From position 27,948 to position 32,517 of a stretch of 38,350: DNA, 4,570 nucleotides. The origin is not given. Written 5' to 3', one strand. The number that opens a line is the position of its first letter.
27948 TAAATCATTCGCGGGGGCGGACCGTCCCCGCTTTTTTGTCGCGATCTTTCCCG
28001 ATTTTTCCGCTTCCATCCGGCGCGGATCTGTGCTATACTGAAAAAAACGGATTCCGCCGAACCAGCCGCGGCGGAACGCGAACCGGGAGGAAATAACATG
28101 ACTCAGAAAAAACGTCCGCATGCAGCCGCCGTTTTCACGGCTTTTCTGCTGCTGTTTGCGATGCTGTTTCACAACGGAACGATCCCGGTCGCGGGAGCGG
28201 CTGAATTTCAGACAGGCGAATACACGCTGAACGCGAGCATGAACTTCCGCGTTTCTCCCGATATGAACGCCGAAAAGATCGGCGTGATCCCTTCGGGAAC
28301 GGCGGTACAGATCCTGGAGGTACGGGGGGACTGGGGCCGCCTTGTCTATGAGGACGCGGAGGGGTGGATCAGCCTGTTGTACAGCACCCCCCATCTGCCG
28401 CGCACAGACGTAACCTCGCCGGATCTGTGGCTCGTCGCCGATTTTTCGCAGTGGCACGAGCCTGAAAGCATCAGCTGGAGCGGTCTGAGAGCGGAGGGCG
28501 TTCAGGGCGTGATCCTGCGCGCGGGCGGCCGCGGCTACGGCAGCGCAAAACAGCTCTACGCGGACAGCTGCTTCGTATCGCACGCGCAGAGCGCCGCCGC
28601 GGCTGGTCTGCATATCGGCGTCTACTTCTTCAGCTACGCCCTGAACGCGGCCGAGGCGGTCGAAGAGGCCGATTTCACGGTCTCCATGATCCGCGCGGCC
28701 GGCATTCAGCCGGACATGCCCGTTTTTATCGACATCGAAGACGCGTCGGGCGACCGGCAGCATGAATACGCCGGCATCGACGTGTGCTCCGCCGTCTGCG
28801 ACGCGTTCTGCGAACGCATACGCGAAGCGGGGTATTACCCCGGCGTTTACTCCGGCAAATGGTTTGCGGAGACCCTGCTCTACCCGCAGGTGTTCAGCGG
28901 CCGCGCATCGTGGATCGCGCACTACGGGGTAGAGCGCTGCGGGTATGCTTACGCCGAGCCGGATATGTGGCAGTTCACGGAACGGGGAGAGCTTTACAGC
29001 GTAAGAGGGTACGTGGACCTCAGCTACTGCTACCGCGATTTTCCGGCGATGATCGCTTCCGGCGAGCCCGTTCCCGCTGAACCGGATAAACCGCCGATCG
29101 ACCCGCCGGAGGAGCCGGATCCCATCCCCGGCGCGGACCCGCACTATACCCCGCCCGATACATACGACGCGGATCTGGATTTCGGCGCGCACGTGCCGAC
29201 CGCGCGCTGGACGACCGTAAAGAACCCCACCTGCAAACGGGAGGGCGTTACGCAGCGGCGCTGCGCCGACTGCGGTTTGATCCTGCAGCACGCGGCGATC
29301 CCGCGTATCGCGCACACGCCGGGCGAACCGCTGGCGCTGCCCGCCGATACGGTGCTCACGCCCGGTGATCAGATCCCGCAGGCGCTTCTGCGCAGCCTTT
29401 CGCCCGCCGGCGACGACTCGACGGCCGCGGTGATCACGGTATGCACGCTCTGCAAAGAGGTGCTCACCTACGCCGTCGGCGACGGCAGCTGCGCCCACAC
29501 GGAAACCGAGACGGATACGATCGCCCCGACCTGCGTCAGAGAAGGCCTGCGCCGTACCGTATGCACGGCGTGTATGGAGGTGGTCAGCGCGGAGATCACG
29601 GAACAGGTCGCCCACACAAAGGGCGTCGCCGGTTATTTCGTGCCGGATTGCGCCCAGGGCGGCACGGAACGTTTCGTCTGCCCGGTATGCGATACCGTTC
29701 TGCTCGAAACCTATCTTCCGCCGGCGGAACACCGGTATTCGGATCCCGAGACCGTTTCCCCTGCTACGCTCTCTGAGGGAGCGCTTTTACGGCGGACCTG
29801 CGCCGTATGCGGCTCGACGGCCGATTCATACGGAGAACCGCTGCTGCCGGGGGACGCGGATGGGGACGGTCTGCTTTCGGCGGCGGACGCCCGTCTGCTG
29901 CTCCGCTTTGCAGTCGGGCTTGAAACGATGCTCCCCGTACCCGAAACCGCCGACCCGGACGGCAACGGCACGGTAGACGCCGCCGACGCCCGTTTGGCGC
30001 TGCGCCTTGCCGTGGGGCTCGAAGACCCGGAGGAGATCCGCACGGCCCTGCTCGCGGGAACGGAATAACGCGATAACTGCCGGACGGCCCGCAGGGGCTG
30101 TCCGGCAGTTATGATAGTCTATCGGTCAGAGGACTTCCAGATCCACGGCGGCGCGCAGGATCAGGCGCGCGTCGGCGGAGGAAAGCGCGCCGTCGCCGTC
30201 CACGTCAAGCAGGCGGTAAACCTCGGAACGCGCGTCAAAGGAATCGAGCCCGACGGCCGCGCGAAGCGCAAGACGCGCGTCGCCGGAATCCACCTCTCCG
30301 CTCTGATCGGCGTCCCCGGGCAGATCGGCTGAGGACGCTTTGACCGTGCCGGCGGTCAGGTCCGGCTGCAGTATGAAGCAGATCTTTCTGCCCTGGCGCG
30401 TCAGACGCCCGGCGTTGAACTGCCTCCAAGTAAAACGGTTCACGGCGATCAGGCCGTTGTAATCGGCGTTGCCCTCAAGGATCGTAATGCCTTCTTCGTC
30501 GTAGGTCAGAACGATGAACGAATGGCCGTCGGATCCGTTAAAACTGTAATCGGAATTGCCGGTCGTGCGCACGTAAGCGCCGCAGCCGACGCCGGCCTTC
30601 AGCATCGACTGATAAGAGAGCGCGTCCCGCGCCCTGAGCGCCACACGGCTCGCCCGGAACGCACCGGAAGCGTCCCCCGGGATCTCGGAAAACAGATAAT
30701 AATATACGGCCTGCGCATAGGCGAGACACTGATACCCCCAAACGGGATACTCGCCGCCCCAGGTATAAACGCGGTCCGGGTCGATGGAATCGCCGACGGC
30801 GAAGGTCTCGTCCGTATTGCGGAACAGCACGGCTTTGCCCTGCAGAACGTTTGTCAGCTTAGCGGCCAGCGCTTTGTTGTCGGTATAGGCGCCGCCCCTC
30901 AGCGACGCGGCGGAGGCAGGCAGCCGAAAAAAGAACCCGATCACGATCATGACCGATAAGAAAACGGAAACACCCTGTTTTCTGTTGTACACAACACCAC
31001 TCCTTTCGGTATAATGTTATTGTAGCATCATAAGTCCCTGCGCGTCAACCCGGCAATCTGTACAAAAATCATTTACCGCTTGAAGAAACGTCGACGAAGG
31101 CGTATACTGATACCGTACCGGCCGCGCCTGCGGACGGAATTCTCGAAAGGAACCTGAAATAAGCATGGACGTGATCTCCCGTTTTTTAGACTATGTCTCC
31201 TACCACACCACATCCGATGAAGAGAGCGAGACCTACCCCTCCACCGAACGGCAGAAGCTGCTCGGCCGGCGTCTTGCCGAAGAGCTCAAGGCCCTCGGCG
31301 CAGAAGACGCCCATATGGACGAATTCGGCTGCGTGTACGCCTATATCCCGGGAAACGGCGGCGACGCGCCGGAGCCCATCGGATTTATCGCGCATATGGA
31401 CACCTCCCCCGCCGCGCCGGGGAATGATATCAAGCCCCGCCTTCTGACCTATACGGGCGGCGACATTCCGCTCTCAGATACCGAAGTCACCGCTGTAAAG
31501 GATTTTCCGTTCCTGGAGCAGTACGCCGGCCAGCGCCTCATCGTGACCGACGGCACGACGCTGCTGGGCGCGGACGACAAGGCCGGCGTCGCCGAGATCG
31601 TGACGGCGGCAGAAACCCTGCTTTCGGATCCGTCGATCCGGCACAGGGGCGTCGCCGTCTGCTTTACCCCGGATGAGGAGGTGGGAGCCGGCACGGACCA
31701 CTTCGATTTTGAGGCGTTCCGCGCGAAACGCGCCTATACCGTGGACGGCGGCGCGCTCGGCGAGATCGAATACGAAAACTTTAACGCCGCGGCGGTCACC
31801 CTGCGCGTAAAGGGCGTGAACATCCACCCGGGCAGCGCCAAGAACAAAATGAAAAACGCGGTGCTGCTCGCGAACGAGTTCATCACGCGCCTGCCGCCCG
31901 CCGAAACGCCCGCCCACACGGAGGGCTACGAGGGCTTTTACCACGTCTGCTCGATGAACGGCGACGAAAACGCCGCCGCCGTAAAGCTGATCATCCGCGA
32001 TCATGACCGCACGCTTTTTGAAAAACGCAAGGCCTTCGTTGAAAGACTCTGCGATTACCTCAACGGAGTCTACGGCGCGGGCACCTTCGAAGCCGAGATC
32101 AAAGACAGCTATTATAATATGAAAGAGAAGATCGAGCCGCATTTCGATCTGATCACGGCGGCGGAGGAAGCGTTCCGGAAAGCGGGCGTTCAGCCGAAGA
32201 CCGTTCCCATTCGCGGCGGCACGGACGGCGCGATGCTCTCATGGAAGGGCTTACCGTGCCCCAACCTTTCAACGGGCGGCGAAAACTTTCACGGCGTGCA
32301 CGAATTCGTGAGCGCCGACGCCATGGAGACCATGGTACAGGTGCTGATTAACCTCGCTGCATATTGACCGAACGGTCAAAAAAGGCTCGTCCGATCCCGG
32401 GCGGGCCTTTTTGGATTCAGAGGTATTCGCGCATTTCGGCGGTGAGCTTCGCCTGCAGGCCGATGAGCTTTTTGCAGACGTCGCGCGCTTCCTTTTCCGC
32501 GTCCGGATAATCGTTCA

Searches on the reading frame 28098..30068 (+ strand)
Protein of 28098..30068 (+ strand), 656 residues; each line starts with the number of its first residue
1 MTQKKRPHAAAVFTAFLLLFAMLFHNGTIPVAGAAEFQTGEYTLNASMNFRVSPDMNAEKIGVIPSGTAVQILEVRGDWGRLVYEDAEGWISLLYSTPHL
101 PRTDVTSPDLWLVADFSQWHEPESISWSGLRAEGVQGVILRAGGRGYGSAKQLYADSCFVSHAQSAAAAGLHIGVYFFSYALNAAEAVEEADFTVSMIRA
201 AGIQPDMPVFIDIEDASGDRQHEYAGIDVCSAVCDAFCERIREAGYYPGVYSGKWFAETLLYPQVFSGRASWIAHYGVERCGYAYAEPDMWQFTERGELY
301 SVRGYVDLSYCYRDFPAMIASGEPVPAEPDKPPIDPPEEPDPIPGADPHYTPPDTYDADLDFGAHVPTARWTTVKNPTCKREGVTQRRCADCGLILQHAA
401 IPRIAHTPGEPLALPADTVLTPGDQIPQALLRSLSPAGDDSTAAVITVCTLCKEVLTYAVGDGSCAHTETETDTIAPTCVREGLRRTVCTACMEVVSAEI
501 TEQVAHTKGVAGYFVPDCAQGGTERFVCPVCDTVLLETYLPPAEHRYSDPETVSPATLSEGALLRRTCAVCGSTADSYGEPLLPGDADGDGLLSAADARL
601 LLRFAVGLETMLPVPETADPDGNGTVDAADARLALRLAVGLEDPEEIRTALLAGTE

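Call 27: search_protein_families(library=pfam, proteins=[window:28098-30068:+], max_evalue=0.00001)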
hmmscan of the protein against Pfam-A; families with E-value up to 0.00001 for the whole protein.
window:28098-30068:+ (656 aa): 2 families
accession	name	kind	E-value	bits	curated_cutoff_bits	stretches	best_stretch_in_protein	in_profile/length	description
PF01183.26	Glyco_hydro_25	-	3.4e-25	89.9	27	1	115-299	2-177/180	Glycosyl hydrolases family 25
PF08239.17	SH3_3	-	2.8e-09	37.4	27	1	48-92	3-49/54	Bacterial SH3 domain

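Call 30: find_encoding_contigs(protein=window:28098-30065:+, flank=10000, max_places=10)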
Protein window:28098-30065:+ (656 aa): no gene with exactly this product is on record in the collection.

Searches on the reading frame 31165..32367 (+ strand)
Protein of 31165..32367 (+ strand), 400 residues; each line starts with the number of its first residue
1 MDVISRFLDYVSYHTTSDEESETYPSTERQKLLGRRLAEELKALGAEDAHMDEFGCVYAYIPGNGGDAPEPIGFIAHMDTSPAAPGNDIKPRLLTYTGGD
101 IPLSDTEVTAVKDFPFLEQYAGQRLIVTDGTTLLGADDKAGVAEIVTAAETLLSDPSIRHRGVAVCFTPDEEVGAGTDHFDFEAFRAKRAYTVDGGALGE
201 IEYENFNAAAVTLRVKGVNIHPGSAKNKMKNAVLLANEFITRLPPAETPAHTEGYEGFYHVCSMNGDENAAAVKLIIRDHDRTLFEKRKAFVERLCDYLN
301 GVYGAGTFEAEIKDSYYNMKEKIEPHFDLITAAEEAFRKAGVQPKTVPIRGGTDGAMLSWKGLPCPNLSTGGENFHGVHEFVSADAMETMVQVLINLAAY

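Call 28: search_protein_families(library=pfam, proteins=[window:31165-32367:+], max_evalue=0.00001)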
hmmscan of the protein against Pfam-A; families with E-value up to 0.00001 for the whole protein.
window:31165-32367:+ (400 aa): 3 families
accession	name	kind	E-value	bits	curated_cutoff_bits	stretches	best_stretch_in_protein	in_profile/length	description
PF01546.33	Peptidase_M20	-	1.1e-13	52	24.6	1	136-398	34-204/206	Peptidase family M20/M25/M40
PF07687.19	M20_dimer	-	1.2e-12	48.1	21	1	203-304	1-104/107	Peptidase dimerisation domain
PF05343.19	Peptidase_M42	-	1.8e-06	27.7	23.2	0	137-201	134-196/292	M42 glutamyl aminopeptidase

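Call 31: find_encoding_contigs(protein=window:31165-32364:+, flank=10000, max_places=10)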
Protein window:31165-32364:+ (400 aa): no gene with exactly this product is on record in the collection.
